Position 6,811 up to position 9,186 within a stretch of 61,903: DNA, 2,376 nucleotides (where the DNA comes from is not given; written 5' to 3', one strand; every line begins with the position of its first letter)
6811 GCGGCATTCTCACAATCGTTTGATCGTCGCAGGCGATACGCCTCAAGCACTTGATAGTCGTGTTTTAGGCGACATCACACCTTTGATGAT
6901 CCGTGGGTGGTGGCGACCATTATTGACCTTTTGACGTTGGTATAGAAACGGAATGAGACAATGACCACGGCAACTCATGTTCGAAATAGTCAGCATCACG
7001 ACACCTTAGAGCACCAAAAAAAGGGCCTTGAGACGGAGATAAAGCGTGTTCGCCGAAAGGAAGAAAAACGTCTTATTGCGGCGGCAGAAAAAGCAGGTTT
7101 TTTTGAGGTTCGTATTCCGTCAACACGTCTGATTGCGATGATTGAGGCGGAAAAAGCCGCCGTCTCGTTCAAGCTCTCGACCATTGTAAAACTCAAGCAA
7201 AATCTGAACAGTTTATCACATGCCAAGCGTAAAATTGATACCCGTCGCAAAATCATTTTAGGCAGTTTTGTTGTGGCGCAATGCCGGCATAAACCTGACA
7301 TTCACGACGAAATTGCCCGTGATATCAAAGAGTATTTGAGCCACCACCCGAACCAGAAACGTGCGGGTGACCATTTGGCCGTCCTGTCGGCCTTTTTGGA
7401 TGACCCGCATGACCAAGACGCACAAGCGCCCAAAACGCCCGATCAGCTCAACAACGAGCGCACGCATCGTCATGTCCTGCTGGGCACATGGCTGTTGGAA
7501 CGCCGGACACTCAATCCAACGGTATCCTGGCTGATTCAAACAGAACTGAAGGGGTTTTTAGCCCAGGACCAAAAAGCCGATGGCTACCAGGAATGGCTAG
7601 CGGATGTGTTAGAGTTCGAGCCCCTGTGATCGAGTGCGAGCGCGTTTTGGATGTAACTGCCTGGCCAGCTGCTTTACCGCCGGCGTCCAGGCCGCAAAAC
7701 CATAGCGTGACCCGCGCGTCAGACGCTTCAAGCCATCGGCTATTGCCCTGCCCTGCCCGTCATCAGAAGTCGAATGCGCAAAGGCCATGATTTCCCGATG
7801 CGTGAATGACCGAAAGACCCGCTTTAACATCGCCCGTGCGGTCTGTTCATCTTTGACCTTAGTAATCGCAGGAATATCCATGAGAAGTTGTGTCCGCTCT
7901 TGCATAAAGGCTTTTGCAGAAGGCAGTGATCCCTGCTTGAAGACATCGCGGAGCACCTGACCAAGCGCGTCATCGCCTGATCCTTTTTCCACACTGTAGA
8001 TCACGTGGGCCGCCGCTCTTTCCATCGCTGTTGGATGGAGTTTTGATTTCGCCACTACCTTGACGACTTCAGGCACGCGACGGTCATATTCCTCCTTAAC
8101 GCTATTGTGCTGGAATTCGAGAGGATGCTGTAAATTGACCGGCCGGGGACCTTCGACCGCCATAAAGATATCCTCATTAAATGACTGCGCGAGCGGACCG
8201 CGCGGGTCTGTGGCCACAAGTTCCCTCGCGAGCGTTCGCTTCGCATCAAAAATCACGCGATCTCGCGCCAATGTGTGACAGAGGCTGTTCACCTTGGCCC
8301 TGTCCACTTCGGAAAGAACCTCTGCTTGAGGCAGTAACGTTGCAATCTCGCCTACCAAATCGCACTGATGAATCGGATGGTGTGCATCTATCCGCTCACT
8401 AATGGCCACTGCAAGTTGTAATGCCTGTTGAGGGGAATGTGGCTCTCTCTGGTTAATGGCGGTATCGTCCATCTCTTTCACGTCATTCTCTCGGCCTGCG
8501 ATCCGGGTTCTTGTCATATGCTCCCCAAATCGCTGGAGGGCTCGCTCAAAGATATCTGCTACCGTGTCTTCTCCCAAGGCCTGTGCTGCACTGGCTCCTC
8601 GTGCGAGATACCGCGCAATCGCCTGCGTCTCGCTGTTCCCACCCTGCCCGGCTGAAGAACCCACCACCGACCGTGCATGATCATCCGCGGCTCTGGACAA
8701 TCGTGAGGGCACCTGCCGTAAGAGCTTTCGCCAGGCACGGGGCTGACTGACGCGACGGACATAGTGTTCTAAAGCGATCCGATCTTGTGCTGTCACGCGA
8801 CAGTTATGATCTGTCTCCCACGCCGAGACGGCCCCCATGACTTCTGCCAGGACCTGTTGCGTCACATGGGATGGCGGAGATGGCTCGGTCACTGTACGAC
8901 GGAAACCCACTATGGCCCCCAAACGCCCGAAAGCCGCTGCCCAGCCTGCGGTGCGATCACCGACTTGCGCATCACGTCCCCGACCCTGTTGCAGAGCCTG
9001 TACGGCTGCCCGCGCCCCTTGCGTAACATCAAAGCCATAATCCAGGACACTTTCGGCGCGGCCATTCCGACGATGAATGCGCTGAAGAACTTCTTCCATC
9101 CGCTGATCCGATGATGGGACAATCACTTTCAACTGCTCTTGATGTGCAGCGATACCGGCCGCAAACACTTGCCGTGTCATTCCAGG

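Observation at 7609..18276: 3555-aa TraA relaxase built from an internally duplicated ~1200-aa double-helicase module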

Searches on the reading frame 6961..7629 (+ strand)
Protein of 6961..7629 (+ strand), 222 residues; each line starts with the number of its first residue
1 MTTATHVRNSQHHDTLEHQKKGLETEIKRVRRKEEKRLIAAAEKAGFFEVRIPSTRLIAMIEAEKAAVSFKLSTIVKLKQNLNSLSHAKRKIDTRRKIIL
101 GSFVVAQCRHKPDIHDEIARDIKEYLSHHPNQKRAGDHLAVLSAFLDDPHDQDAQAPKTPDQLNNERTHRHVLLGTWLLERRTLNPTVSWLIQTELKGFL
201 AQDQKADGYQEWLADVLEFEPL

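Call 12: search_protein_families(library=pfam, proteins=[window:6961-7629:+], max_evalue=0.001)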
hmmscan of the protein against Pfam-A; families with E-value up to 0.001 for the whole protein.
window:6961-7629:+ (222 aa): 0 families

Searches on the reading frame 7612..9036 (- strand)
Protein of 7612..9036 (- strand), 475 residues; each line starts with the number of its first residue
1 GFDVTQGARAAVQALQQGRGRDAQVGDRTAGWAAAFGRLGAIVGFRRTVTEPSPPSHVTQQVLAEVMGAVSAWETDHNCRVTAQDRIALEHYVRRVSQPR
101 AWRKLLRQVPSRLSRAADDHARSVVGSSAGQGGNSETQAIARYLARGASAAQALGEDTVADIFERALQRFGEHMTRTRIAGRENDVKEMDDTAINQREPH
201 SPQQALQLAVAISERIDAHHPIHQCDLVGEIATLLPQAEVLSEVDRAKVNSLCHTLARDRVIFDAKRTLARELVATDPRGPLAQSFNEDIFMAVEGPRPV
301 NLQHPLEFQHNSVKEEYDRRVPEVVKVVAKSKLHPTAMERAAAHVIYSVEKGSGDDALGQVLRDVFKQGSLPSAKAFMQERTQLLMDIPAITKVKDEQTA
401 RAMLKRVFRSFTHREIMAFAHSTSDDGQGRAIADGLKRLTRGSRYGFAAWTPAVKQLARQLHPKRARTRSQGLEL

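Call 19: search_protein_families(library=pfam, proteins=[window:7612-9036:-], max_evalue=0.01)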
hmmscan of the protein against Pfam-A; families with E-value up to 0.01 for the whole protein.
window:7612-9036:- (475 aa): 0 families
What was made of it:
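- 7612..9027 (-): C-terminal tail (aa 3084-3555). It is all-helical by prediction, is shared with one-module relatives, and ends in a conserved Arg-rich motif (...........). No Pfam hit (call 19).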

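Call 84: predict_structure(alignment_id=A3)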
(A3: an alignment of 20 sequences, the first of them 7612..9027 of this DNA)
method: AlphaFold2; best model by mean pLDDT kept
length: 472 residues; sequences in the alignment: 20
mean_pLDDT: 47.2   pTM: 0.29
mean pLDDT of the five models: 47.2, 45.2, 43.7, 43.2, 41.2
residues with pLDDT >= 90: 0; 70-90: 28; 50-70: 172; < 50: 272
segments of 3 or more residues with pLDDT < 50: 1-59, 75-84, 90-110, 124-130, 151-153, 174-241, 278-280, 290-302, 304-306, 348-375, 409-411, 420-423, 437-472
pLDDT, mean of each block of 10 residues (from residue 1): 34 34 31 31 26 41 52 48 49 43 40 60 47 57 60 55 63 43 26 28 33 33 33 30 61 67 74 60 53 39 54 77 71 55 50 43 36 49 63 60 53 49 52 52 37 37 35 28
secondary structure, 60 per line:
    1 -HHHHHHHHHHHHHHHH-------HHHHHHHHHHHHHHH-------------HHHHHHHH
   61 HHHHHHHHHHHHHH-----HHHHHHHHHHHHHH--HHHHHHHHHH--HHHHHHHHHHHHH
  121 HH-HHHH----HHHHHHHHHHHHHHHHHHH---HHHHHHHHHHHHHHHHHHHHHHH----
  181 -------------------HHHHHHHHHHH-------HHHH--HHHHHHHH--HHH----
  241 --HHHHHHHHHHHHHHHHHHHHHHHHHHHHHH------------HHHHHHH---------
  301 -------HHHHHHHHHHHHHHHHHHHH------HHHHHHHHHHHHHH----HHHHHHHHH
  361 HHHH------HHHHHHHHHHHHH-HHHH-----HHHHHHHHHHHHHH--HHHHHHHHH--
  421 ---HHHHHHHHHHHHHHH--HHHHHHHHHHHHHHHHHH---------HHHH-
elements in order: H2-17 H25-39 H53-74 H80-93 H96-105 H108-122 H124-127 H132-150 H154-176 H200-210 H218-221 H224-231 H243-272 H285-291 H308-327 H334-347 H352-364 H371-383 H385-388 H394-407 H410-418 H424-438 H441-458 H468-471
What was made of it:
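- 7612..9027 (-): The AF2 model is unreliable, pLDDT 47 (call 84).
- Tried and rejected: (4) The AF2 model of the tail was too poor to search (pLDDT 47, call 84).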
